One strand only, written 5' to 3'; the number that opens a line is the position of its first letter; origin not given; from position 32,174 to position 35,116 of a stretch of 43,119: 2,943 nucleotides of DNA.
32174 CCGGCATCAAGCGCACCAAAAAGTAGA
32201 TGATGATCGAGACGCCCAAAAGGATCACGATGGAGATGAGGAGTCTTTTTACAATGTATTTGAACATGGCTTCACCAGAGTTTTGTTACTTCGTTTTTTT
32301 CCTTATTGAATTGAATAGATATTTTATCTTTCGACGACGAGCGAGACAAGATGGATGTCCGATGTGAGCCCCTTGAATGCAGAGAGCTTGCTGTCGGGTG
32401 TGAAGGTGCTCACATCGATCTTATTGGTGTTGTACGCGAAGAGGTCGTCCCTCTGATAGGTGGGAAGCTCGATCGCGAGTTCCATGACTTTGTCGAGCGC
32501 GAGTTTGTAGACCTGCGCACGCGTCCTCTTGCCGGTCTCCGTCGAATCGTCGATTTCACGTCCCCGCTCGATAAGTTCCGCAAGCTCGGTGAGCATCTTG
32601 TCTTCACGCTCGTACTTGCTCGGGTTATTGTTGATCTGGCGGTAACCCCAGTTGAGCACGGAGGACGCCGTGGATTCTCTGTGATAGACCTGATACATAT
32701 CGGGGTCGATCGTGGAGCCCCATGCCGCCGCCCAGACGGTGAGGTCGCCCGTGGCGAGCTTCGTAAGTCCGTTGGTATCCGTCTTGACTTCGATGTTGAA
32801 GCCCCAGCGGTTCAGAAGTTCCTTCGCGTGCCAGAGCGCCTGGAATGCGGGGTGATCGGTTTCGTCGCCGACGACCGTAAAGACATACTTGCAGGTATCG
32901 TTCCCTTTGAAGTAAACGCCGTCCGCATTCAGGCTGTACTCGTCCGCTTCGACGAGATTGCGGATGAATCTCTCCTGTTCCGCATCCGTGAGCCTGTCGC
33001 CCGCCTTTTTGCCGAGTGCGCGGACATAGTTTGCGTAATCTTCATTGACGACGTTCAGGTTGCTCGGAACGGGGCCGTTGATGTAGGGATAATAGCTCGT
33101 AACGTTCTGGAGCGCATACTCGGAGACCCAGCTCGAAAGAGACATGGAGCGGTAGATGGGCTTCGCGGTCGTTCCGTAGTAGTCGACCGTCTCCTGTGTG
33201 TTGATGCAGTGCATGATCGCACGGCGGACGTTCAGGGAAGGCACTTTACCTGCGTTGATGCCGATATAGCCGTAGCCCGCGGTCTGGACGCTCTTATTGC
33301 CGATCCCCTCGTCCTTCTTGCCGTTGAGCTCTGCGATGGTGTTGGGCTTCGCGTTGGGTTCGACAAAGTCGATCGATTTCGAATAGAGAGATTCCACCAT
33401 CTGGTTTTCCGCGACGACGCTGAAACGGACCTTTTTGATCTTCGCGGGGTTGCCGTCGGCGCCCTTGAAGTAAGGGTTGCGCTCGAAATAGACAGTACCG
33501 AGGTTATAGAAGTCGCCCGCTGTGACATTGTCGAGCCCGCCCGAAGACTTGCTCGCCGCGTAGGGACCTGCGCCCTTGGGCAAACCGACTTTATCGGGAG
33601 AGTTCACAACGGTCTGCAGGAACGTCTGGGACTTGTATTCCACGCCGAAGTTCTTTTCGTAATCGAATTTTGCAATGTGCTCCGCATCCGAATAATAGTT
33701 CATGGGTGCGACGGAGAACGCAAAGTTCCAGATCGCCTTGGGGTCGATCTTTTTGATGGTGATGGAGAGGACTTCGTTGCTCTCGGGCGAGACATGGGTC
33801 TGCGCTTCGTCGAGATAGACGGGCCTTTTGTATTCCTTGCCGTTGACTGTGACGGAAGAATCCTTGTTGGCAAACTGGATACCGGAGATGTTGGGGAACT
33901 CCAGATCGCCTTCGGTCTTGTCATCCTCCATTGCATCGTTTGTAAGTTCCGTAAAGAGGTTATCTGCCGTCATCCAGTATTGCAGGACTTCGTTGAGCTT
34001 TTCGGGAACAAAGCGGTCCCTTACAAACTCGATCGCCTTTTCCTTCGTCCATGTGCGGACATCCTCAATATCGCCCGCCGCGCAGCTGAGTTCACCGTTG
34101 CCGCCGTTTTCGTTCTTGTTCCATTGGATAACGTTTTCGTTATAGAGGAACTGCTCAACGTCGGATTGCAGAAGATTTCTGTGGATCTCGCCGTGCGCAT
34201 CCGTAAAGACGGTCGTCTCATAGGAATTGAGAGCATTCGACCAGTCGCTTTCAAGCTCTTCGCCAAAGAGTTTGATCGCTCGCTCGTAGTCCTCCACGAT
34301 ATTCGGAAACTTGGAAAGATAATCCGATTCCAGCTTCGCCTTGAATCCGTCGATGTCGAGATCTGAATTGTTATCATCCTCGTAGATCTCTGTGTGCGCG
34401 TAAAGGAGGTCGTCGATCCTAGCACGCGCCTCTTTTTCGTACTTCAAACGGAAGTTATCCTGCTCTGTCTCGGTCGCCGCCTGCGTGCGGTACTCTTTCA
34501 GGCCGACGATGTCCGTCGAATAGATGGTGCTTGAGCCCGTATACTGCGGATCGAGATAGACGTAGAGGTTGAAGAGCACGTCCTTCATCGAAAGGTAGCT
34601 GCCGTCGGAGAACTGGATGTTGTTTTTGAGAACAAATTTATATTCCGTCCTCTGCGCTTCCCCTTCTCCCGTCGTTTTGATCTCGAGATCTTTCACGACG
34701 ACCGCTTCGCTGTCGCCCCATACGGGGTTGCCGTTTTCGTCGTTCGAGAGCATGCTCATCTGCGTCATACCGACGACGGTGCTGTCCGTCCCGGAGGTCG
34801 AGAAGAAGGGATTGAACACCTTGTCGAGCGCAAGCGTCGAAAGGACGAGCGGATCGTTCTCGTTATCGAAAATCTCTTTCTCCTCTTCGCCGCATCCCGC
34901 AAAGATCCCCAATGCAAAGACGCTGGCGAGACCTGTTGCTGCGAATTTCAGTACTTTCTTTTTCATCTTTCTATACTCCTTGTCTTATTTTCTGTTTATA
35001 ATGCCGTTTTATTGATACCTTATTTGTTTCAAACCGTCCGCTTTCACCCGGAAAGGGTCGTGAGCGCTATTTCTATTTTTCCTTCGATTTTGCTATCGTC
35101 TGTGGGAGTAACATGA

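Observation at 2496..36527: A 34-kb one-strand locus couples a cell-envelope subtilase, a full Opp importer and five giant lipoproteins: a candidate Gram-positive 'protein utilisation locus'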

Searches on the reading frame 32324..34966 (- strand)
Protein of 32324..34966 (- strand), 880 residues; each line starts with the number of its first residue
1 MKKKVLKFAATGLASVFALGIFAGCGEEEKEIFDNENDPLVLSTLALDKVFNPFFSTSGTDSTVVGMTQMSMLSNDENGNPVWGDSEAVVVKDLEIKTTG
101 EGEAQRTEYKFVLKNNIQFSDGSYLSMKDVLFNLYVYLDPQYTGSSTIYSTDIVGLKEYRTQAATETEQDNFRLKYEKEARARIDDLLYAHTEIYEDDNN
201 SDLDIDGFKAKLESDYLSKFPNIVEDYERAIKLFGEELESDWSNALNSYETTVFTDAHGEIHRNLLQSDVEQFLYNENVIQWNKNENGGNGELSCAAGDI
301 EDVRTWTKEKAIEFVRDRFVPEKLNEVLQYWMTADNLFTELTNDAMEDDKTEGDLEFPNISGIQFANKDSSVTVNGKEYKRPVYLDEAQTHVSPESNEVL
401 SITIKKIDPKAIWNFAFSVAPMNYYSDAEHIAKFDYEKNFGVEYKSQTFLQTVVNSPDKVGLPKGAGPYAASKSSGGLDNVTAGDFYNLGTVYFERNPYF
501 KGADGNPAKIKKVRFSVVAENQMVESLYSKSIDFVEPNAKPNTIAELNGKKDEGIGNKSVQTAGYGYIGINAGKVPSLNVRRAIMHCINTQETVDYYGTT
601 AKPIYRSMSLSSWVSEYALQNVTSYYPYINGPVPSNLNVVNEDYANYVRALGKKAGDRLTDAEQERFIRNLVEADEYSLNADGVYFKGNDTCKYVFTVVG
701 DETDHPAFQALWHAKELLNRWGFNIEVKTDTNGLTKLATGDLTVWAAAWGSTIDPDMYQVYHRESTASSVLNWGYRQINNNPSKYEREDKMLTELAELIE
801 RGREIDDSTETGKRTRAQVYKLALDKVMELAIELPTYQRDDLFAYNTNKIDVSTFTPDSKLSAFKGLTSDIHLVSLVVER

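Call 4: search_protein_families(library=pfam, proteins=[window:32324-34966:-], max_evalue=0.01)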
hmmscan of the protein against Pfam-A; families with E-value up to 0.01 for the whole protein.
window:32324-34966:- (880 aa): 1 family
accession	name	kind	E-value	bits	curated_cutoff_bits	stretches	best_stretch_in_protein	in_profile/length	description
PF00496.27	SBP_bac_5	-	1.4e-20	74.2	32.4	2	461-762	113-359/368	Bacterial extracellular solute-binding proteins, family 5 Middle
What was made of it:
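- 32324..34966 (-): Long-form OppA: an 880-aa lipoprotein of solute-binding family 5 (cluster C) with a mostly helical insertion of about 200 aa (residues about 158-350). SBP_bac_5 (call 4).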

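Call 19: find_related_loci(query=A1, collection=genome_contigs, flank=10000)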
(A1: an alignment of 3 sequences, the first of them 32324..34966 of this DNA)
Query A1 (880 aa) in genome_contigs; peptide patterns used: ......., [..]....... (x = any residue, [..] = any of these).
600 stretches matched a pattern (row limit reached: there are more); 504 encode a relative of the query (tblastn E <= 1e-3); the best 80 are kept; 80 distinct loci.
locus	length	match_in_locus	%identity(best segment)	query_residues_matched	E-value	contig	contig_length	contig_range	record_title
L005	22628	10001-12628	60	1-877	0e+0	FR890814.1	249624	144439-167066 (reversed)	Staphylococcus sp. CAG:324 genomic scaffold, scf28, whole genome shotgun sequence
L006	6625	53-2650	60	3-879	0e+0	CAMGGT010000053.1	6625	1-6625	MAG: uncultured Clostridia bacterium isolate SRR11551368_bin.26_metaWRAP_v1.3_MAG genome assembly, contig: ERZ11474005.8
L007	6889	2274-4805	61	27-880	0e+0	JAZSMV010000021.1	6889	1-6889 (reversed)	MAG: Eubacteriales bacterium isolate T1900044552_TS20190018.MAGScoT_cleanbin_000068 SGB_257_k141_1941689, whole genome s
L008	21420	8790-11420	59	3-878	0e+0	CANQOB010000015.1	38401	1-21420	MAG: uncultured Clostridia bacterium isolate Lapin-032__bin86 genome assembly, contig: Lapin-032__NODE_1748_length_38401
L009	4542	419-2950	61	27-880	0e+0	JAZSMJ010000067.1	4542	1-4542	MAG: Eubacteriales bacterium isolate T1900044555_TS20190021.MAGScoT_cleanbin_000009 SGB_288_k141_8334, whole genome shot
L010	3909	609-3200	60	1-880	0e+0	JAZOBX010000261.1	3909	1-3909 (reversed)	MAG: Eubacteriales bacterium isolate T1900044757_TS20190223.MAGScoT_cleanbin_000061 SGB_2310_k141_853262, whole genome s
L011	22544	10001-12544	61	27-880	0e+0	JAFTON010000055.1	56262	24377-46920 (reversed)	MAG: Clostridia bacterium isolate RGIG4006 Roe_deer_Cecum-5__c197327, whole genome shotgun sequence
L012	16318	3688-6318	60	1-877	0e+0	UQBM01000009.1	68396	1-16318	uncultured Mollicutes bacterium isolate UMGS116 genome assembly, contig: NODE_83_length_68396_cov_46.268975, whole genom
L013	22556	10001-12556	59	13-880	0e+0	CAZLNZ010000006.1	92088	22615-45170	MAG TPA_asm: uncultured Christensenellaceae bacterium isolate SRP225648_co1_198 genome assembly, contig: NODE_309_length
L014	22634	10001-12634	58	2-878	0e+0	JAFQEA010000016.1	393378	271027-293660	MAG: Clostridia bacterium isolate RGIG1734 Goat_Cecum-3__c761730, whole genome shotgun sequence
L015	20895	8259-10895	57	3-880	0e+0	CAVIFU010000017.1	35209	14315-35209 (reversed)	Ruminococcus bicirculans (ex Wegman et al. 2014) isolate H07682-L1_cleanbin_000021 genome assembly, contig: Spades_H0768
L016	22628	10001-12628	57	1-879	0e+0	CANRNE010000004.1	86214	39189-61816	MAG: uncultured Clostridia bacterium isolate Lapin-021__bin91 genome assembly, contig: Lapin-021__NODE_313_length_86214_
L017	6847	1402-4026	57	14-880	0e+0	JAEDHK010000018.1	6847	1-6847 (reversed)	MAG: Clostridia bacterium isolate MAG134 NODE_10794_length_6847_cov_11.058598, whole genome shotgun sequence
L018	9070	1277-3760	58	41-880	0e+0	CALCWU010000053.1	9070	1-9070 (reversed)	MAG TPA_asm: uncultured Mollicutes bacterium isolate SRR1747056_bin.77_CONCOCT_v1.1_MAG genome assembly, contig: ERZ8082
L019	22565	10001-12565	58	23-880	0e+0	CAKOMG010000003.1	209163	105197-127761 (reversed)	MAG: uncultured Bacilli bacterium isolate REFINED_METABAT215_TOP10_CONTIGS_1500_ASSEMBLY_K77_MERGED__Hadza_MoBio_hadza-A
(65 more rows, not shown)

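Call 22: search_solved_structures(query=window:32324-34966:-, max_evalue=0.001, show_alignments=1)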
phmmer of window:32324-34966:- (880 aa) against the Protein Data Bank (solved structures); distinct sequences matched with E-value up to 0.001: 0.

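Call 25: search_solved_structures(query=A2, max_evalue=0.01, show_alignments=2)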
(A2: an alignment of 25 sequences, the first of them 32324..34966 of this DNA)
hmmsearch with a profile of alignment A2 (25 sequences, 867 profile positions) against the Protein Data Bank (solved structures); distinct sequences matched with E-value up to 0.01: 29.
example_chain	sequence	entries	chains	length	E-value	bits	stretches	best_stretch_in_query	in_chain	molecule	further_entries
9p48_A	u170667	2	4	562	1.8e-12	49.6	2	461-642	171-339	Peptide ABC transporter, peptide-binding protein OppA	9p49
5u4o_A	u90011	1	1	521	2.4e-12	49.1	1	492-625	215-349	ABC transporter substrate-binding protein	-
1xoc_A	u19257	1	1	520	3.3e-11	45.4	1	435-617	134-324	Oligopeptide-binding protein appA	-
3drf_A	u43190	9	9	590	3.4e-09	38.8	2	485-599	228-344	Oligopeptide-binding protein oppA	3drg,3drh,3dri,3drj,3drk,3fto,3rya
8upi_A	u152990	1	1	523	5.6e-07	31.4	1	489-620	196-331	Peptide ABC transporter substrate-binding protein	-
4qfk_H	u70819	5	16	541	6.4e-06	27.9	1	485-613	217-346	ABC transporter periplasmic peptide-binding protein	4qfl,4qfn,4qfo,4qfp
5f1q_A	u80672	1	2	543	8e-06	27.6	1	484-620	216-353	Periplasmic dipeptide transport protein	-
1dpe_A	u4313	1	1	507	9.7e-06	27.3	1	484-620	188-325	DIPEPTIDE-BINDING PROTEIN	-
1dpp_A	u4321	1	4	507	9.7e-06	27.3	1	484-620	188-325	DIPEPTIDE BINDING PROTEIN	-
8z1y_F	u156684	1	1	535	1.1e-05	27.1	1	485-620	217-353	Dipeptide-binding protein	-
8z1z_F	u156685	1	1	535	1.1e-05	27.1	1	485-620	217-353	Dipeptide-binding protein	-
8are_A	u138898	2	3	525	1.8e-05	26.4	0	486-592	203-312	Oligopeptide-binding protein OppA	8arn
4ofl_A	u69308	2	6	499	8.7e-05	24.2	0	106-135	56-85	Extracytoplasmic Nickel-Binding Protein YpYntA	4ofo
3ry3_A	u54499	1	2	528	0.00011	23.9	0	106-135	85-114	Putative solute-binding protein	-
6wm6_A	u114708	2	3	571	0.00021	22.9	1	493-588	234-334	Extracellular solute-binding protein, family 5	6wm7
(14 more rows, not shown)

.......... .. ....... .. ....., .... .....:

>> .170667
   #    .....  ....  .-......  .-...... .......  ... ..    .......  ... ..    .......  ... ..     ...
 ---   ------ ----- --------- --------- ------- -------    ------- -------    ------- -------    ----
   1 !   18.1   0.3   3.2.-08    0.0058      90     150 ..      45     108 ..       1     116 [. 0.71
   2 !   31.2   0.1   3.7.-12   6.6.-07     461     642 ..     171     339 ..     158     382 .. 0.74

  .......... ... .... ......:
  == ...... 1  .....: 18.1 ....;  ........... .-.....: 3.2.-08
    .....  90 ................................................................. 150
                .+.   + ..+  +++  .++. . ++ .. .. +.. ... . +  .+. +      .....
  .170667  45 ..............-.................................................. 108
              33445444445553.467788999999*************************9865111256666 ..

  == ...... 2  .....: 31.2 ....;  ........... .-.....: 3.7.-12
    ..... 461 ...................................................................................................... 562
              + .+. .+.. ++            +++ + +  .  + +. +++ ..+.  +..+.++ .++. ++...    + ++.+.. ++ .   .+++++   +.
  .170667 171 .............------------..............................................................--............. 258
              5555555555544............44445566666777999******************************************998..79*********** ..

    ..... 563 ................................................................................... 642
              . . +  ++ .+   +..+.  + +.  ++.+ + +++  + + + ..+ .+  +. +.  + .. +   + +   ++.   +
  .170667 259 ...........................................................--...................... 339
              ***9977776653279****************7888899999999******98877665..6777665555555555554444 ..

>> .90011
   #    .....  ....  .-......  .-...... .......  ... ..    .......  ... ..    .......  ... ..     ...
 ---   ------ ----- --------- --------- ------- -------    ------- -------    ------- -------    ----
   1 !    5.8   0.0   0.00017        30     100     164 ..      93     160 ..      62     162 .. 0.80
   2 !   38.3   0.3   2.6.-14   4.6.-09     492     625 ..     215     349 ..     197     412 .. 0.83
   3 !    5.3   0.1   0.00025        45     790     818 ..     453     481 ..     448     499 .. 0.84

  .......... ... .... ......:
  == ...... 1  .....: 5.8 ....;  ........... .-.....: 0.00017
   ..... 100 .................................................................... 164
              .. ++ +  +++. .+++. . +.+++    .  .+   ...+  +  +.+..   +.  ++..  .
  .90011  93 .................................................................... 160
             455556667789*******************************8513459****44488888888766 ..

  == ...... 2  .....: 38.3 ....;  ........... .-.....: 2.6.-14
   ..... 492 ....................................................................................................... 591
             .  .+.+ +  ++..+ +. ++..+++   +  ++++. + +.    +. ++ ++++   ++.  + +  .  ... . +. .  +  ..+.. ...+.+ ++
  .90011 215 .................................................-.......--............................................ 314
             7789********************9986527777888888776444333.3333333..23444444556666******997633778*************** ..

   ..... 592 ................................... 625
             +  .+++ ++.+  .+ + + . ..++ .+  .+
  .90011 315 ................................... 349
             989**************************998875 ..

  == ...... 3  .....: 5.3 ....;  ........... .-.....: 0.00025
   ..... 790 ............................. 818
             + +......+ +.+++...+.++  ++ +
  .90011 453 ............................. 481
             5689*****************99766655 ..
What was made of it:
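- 32324..34966 (-): Profile hits in the PDB are OppA, AppA and DppA peptide binders (call 25).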

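Call 63: find_homologous_proteins(query=window:32324-34966:-, max_evalue=1e-20)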
Query window:32324-34966:- (880 aa): 3542 proteins with E <= 1e-20 among 8000 candidates; the best 120 are listed.
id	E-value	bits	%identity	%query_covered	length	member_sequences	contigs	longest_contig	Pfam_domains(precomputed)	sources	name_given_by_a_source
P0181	0.0e+0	1726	86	100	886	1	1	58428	PF00496.28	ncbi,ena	-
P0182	0.0e+0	1387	70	100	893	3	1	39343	PF00496.28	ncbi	-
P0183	0.0e+0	1338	68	100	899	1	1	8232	PF00496.28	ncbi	-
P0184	0.0e+0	1194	63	100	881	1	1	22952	PF00496.28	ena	-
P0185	0.0e+0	1186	63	100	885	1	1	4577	PF00496.28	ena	-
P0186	0.0e+0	1150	61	99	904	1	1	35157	PF00496.28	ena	-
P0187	0.0e+0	1136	62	98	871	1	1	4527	PF00496.28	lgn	-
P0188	0.0e+0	1136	61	100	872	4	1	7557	PF00496.28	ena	-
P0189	0.0e+0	1133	60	100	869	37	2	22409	PF00496.28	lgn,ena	-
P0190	0.0e+0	1122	60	100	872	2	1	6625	PF00496.28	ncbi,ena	-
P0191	0.0e+0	1121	61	98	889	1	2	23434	PF00496.28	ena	-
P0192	0.0e+0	1119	61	97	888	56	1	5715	PF00496.28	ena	-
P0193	0.0e+0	1115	59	100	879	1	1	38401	PF00496.28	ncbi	-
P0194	0.0e+0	1113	60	100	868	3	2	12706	PF00496.28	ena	-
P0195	0.0e+0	1113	60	100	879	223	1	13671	PF00496.28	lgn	-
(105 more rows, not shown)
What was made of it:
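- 32324..34966 (-): The family has at least 3,542 clusters, all about 865-913 aa, and the few that carry a source name are labelled 'hypothetical protein' (call 63).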

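Call 77: predict_structure(alignment_id=A5)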
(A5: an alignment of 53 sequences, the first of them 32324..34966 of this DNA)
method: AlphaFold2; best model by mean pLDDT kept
length: 880 residues; sequences in the alignment: 53
mean_pLDDT: 82.9   pTM: 0.73
mean pLDDT of the five models: 82.9, 78.9, 77.5, 76.5, 73.6
residues with pLDDT >= 90: 330; 70-90: 424; 50-70: 84; < 50: 42
segments of 3 or more residues with pLDDT < 50: 1-4, 18-28, 48-54, 56-62, 143-150
pLDDT, mean of each block of 10 residues (from residue 1): 49 51 47 93 65 41 61 84 89 92 85 93 90 74 44 61 63 77 89 84 87 79 90 87 77 76 85 87 82 86 91 91 82 77 78 67 88 96 87 91 80 80 86 82 73 69 84 89 82 91 83 86 89 90 93 93 88 93 97 91 90 87 93 92 97 96 97 93 85 89 82 95 89 71 83 63 75 82 86 92 82 91 94 93 93 92 84 89
secondary structure, 60 per line:
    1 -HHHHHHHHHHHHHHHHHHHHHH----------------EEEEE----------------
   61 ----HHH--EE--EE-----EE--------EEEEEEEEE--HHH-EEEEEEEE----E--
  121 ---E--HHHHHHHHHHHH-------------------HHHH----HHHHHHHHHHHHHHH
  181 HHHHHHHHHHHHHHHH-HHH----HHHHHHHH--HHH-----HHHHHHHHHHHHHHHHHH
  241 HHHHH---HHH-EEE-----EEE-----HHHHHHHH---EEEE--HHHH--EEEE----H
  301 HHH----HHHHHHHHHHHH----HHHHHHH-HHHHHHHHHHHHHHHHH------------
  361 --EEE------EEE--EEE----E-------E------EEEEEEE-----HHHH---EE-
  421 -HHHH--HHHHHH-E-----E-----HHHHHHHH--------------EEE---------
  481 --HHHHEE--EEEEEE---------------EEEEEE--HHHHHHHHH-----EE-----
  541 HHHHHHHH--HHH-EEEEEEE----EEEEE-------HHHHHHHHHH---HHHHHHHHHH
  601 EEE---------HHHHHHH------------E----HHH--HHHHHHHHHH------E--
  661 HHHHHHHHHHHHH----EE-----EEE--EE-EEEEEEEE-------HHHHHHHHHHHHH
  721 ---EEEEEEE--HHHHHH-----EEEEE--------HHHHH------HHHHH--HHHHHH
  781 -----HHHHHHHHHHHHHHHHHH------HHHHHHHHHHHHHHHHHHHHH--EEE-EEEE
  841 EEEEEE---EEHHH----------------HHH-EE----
elements in order (helices of 4 or more, strands of 3 or more residues): H2-23 E40-44 E91-99 E106-113 H127-138 H158-161 H166-196 H205-212 H223-245 E253-255 E261-263 H269-276 E280-283 H286-289 E292-295 H300-303 H308-319 H324-330 H332-348 E363-365 E372-374 E377-379 E399-405 H411-414 H422-425 H428-433 H447-454 E469-471 H483-486 E491-496 E512-517 H520-528 H541-548 E555-561 E566-570 H578-587 H591-600 E601-603 H613-619 H642-651 H661-673 E685-687 E693-700 H708-720 E724-730 H733-738 E744-748 H757-761 H768-772 H775-780 H786-803 H810-830 E833-835 E837-846
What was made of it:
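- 32324..34966 (-): AlphaFold2 pLDDT is 82.9 (call 77).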

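Call 81: fold_search(model_id=the predicted structure, library=pdb)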
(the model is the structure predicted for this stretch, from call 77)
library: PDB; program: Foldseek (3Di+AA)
matches with E <= 10: 543; with E <= 0.001: 171
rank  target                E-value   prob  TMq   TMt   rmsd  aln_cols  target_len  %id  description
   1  1xoc_A                3.6e-19  1.00  0.46  0.77   9.4       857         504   11  The structure of the oligopeptide-binding protein, AppA, from Bacillus subtilis in complex with a nonapeptide. (released 2005-01-25)
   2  4oeu_A                4.4e-19  1.00  0.44  0.75   8.1       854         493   11  Crystal structure of NikZ from Campylobacter jejuni in complex with Ni(L-His) (released 2014-10-01)
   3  6wm6                  4.4e-19  1.00  0.36  0.56   6.2       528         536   14  Periplasmic EDTA-binding protein EppA, tetragonal (released 2020-11-18)
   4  6wm7_A                5.7e-19  1.00  0.36  0.56   5.8       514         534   14  Periplasmic EDTA-binding protein EppA, orthorhombic (released 2020-11-18)
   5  4oet_A                6.3e-19  1.00  0.42  0.70   9.5       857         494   11  Crystal structure of NikZ from Campylobacter jejuni, unliganded form (released 2014-10-01)
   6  3ryb_A                2.4e-18  1.00  0.48  0.73   7.9       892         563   12  Lactococcal OppA complexed with SLSQSLSQS (released 2011-06-29)
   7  3drj_A                5.7e-18  1.00  0.41  0.59  10.1       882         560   12  Crystal structure of Lactococcal OppA co-crystallized with pTH-related peptide in an open conformation (released 2009-03-31)
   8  3drg_A                5.9e-18  1.00  0.48  0.72   8.3       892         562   12  Lactococcal OppA complexed with bradykinin in the closed conformation (released 2009-03-31)
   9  3fto                  6.9e-18  1.00  0.41  0.60  10.2       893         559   13  Crystal structure of OppA in a open conformation (released 2009-03-31)
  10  4ofl_A                1.9e-17  1.00  0.40  0.65   9.2       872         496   12  Crystal structure of YntA from Yersinia pestis in complex with Ni(L-His)2 (released 2014-10-01)
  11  3rya_A                3.4e-17  1.00  0.48  0.72   8.4       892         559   12  Lactococcal OppA complexed with SLSQLSSQS (released 2011-06-29)
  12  8efz_B                4.1e-17  1.00  0.43  0.73   7.8       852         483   11  Crystal structure of CcNikZ-II, apoprotein (released 2024-03-13)
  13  3drf_A                5.1e-17  1.00  0.46  0.73   7.9       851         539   12  Lactococcal OppA complexed with an endogenous peptide in the closed conformation (released 2009-03-31)
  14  5isu                  6.2e-17  1.00  0.43  0.74   7.2       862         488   12  2.2 Angstrom Crystal Structure of ABC Transporter Substrate Binding Protein CtaP (Lmo0135) from Listeria monocytogenes. (released 2016-03-23)
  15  3drh_A                6.2e-17  1.00  0.42  0.61   7.6       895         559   12  Crystal structure of Lactococcal OppA co-crystallized with Leu-enkephalin in an open conformation (released 2009-03-31)
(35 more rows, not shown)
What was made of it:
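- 32324..34966 (-): The top Foldseek hits are AppA with a nonapeptide, NikZ and lactococcal OppA, with TM-scores normalised by target length (TMt) of 0.72-0.77 (call 81).
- On Peptide/opine/nickel (Opp/Dpp-type) ABC importer: The best sequence and fold neighbours are peptide binders (AppA, OppA, DppA), but NikZ, NikA and EppA score similarly by fold (calls 25, 81).
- The ligand of the long OppA is unknown, and fold neighbours include nickel and chelate binders (call 81).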

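Call 102: search_protein_families(library=ncbifam, proteins=[window:32324-34966:-], max_evalue=0.001)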
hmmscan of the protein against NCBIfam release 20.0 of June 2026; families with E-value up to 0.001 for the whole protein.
window:32324-34966:- (880 aa): 2 families
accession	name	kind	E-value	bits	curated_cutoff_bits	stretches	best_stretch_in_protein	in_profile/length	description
NF045467.1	Opp4A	equivalog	2.6e-15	55.7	650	2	48-166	46-152/556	oligopeptide ABC transporter substrate-binding protein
TIGR04028.1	SBP_KPN_01854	hypoth_equivalog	5.5e-05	21.9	468.5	0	101-137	54-90/509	TIGR04028 family ABC transporter substrate-binding protein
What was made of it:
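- This holds by sequence profile (call 25) and by fold (call 81); among NCBIfam models the best hit is Opp4A, far below its cut-off (call 102).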
